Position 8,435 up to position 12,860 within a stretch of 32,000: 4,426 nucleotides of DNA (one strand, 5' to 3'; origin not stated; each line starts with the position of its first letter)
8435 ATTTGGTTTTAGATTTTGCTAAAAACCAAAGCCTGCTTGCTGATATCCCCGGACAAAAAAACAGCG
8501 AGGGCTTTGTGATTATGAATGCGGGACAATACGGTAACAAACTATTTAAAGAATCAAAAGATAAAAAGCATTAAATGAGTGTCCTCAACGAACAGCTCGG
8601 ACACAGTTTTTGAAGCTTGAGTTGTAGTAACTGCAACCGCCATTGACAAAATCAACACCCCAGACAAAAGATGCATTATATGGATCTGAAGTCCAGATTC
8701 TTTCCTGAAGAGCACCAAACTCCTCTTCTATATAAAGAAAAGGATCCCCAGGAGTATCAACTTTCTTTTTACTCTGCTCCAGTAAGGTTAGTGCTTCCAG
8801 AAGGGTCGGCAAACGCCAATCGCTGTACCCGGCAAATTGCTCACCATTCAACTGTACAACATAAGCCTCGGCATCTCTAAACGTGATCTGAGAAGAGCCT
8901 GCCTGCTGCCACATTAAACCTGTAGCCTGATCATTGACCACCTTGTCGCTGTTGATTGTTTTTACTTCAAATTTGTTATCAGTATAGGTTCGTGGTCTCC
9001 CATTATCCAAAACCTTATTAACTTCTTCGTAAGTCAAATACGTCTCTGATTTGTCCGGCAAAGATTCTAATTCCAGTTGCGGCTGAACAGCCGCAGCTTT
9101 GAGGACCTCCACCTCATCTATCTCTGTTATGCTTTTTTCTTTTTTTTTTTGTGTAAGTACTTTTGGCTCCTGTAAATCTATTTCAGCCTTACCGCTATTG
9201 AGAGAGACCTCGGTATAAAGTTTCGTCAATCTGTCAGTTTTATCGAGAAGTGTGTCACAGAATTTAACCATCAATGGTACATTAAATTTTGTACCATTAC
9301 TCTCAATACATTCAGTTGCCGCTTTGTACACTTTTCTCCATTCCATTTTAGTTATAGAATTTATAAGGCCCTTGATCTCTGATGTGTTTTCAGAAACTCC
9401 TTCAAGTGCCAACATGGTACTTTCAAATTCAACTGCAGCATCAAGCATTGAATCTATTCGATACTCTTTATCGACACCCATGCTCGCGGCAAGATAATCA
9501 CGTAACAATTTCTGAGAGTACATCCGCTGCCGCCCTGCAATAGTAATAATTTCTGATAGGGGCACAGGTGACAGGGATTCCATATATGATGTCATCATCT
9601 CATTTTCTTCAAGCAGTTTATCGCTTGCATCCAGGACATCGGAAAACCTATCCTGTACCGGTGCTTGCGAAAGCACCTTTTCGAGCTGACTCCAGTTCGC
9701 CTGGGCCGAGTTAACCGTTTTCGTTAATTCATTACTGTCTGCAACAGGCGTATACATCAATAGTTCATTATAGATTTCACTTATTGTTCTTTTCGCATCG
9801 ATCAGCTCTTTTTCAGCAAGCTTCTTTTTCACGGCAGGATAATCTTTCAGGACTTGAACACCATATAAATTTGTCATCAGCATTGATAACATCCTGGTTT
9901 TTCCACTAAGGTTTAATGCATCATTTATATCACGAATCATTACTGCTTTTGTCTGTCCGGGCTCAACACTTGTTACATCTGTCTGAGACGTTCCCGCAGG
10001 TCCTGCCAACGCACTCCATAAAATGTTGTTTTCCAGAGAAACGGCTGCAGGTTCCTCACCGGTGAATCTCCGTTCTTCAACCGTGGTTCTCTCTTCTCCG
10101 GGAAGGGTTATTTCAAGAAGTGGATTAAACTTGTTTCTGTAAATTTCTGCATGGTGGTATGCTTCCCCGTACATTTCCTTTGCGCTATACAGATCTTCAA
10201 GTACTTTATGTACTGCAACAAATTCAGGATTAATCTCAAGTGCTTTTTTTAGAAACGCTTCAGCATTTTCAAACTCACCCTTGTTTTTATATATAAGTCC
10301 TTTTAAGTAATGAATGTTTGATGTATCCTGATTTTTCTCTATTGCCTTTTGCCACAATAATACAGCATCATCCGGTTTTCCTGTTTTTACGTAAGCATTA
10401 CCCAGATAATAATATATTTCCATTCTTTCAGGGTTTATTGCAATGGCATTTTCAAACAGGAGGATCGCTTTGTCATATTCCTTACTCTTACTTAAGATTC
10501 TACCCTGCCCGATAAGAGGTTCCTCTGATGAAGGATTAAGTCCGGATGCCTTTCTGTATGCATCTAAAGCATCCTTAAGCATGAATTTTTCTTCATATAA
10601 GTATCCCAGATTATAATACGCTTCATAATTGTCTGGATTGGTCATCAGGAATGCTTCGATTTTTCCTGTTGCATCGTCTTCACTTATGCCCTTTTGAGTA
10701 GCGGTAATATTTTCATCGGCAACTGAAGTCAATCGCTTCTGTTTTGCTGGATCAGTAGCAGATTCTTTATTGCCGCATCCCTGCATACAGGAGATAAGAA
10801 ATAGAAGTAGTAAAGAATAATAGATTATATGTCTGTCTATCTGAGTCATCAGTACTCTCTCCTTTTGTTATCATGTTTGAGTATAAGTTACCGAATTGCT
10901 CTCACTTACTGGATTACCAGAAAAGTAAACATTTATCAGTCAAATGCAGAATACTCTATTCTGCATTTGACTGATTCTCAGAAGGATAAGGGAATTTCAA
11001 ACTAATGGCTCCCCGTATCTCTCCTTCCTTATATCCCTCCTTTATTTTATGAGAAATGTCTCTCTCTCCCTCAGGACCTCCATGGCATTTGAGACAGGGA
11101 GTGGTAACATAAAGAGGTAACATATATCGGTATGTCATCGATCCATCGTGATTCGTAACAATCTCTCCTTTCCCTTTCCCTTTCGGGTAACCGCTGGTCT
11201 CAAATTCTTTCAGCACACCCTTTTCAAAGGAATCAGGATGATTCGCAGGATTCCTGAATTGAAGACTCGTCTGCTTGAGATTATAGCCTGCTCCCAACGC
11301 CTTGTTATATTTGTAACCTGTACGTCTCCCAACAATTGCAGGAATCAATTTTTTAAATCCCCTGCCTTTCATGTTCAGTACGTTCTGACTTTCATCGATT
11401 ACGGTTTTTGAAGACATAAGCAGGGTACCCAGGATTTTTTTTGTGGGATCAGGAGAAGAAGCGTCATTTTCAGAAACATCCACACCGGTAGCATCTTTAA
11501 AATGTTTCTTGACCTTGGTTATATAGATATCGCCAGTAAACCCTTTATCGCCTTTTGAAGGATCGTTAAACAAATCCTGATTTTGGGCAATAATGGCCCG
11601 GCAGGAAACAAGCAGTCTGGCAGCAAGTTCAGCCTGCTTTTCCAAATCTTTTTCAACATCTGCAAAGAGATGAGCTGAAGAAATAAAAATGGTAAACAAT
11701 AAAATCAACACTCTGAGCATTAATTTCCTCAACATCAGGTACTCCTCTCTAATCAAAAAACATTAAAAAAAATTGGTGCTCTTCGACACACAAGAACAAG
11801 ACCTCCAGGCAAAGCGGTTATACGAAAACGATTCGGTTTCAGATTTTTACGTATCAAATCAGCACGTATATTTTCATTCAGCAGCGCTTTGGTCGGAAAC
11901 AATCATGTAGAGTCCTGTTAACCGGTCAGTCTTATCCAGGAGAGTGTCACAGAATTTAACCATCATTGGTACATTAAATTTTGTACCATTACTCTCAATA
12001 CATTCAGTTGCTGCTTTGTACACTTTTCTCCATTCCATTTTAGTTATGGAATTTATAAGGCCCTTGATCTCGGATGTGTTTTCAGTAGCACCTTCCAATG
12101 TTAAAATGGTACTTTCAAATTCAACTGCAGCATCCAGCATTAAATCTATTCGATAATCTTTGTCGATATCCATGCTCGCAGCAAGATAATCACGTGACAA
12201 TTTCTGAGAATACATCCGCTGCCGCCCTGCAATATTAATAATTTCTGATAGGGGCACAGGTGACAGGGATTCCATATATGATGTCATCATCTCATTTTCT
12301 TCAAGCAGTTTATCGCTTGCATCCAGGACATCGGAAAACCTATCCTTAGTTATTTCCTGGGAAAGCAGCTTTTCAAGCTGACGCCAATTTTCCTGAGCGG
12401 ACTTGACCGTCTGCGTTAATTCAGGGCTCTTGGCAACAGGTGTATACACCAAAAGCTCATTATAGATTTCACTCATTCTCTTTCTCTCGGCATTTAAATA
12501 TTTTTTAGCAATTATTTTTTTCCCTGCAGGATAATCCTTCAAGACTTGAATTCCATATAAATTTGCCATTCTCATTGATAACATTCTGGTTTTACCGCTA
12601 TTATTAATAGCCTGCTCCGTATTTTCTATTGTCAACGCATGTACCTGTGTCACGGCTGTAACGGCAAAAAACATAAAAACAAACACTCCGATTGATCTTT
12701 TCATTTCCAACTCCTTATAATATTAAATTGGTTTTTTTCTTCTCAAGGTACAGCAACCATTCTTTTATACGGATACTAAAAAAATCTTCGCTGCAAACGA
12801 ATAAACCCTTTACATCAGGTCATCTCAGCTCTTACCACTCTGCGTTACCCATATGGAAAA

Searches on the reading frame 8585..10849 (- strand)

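Call 10: search_protein_families(library=ncbifam, proteins=[window:8585-10849:-], max_evalue=0.001)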
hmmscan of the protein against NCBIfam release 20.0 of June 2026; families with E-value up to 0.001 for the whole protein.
window:8585-10849:- (754 aa): 26 families (the best 25 are shown)
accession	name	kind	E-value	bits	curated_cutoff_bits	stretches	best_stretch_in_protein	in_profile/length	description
NF040959.1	MamA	equivalog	1.8e-30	105.9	200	2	118-233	80-195/204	magnetosome protein MamA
TIGR02917.1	PEP_TPR_lipo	equivalog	2.9e-19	68.5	312.2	1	58-233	516-691/899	XrtA/PEP-CTERM system TPR-repeat protein PrsT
TIGR02521.1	type_IV_pilW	equivalog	1.2e-17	64.3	154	2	15-137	2-127/234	type IV pilus biogenesis/stability protein PilW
TIGR02552.1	LcrH_SycD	equivalog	2.5e-12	46.7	104.8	2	65-182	8-125/136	SycD/LcrH family type III secretion system chaperone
NF033762.1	social_mot_Tgl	equivalog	2.2e-11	43.6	225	2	19-196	13-189/252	social motility TPR repeat lipoprotein Tgl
NF033758.1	gliding_GltE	equivalog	6.3e-09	35.3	225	1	118-233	163-278/411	adventurous gliding motility TPR repeat lipoprotein GltE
NF053607.1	CHU_0125_OmpA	equivalog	8.1e-08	31.2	620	1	119-210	29-120/639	CHU_0125 family OmpA-like outer membrane integrity protein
NF052415.1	T3SS_chap_SctY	equivalog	2.3e-07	31.3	70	1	123-205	20-105/106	type III secretion apparatus assembly chaperone SctY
NF047371.1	FlcA_CTERM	equivalog_domain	2.4e-07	29.6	300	1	78-206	402-536/646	periplasmic flagellar collar protein FlcA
NF047507.1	TPR_BatC_Lepto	exception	3e-07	30.1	175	1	115-226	30-145/214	TPR repeat-containing protein BatC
NF047558.1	TPR_END_plus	domain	4e-07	29.9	32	0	180-212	2-34/56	TPR end-of-group domain-containing protein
TIGR00990.1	3a0801s09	subfamily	5.1e-07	28.7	757.25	1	139-214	361-436/615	mitochondrial import receptor subunit TOM70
TIGR02795.1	tol_pal_ybgF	equivalog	2.2e-06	28.2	90.1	0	120-204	13-103/119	tol-pal system protein YbgF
NF002725.1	PRK02603.1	equivalog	2.4e-06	27.7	143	0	171-223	66-118/173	photosystem I assembly protein Ycf3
NF008757.0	PRK11788.1-5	equivalog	2.7e-06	26.8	363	1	123-234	49-164/388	lipopolysaccharide assembly protein LapB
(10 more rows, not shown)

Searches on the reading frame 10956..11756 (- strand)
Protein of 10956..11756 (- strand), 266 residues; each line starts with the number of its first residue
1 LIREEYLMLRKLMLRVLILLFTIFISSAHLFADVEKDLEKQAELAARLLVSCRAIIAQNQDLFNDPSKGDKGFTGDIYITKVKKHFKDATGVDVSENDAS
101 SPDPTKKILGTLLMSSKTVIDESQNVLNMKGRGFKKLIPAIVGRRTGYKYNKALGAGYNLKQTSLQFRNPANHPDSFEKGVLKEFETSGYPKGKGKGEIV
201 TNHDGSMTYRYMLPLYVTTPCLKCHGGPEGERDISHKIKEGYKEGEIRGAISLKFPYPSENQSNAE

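Call 100: search_protein_families(library=pfam, proteins=[window:10956-11756:-], max_evalue=0.001)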
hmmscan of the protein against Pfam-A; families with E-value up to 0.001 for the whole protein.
window:10956-11756:- (266 aa): 1 family
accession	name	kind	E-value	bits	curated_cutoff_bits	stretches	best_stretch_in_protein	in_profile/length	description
PF11845.13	Tll0287-like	-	7.7e-25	88.4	24.1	1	35-256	5-144/144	Tll0287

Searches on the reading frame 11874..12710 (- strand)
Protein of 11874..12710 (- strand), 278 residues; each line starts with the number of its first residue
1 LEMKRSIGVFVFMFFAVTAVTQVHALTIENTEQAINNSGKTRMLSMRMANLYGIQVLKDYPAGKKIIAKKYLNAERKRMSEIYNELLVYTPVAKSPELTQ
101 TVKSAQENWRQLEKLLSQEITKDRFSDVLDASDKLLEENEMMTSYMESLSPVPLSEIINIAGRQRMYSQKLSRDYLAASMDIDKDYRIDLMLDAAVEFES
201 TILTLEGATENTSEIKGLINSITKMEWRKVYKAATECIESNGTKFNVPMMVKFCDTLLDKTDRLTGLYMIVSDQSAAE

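Call 100: search_protein_families(library=pfam, proteins=[window:11874-12710:-], max_evalue=0.001)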
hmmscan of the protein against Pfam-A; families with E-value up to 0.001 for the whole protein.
window:11874-12710:- (278 aa): 1 family
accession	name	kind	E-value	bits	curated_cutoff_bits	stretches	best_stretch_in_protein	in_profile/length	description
PF13675.11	PilJ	-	1.3e-11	45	26.6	2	29-118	7-101/114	Type IV pili methyl-accepting chemotaxis transducer N-term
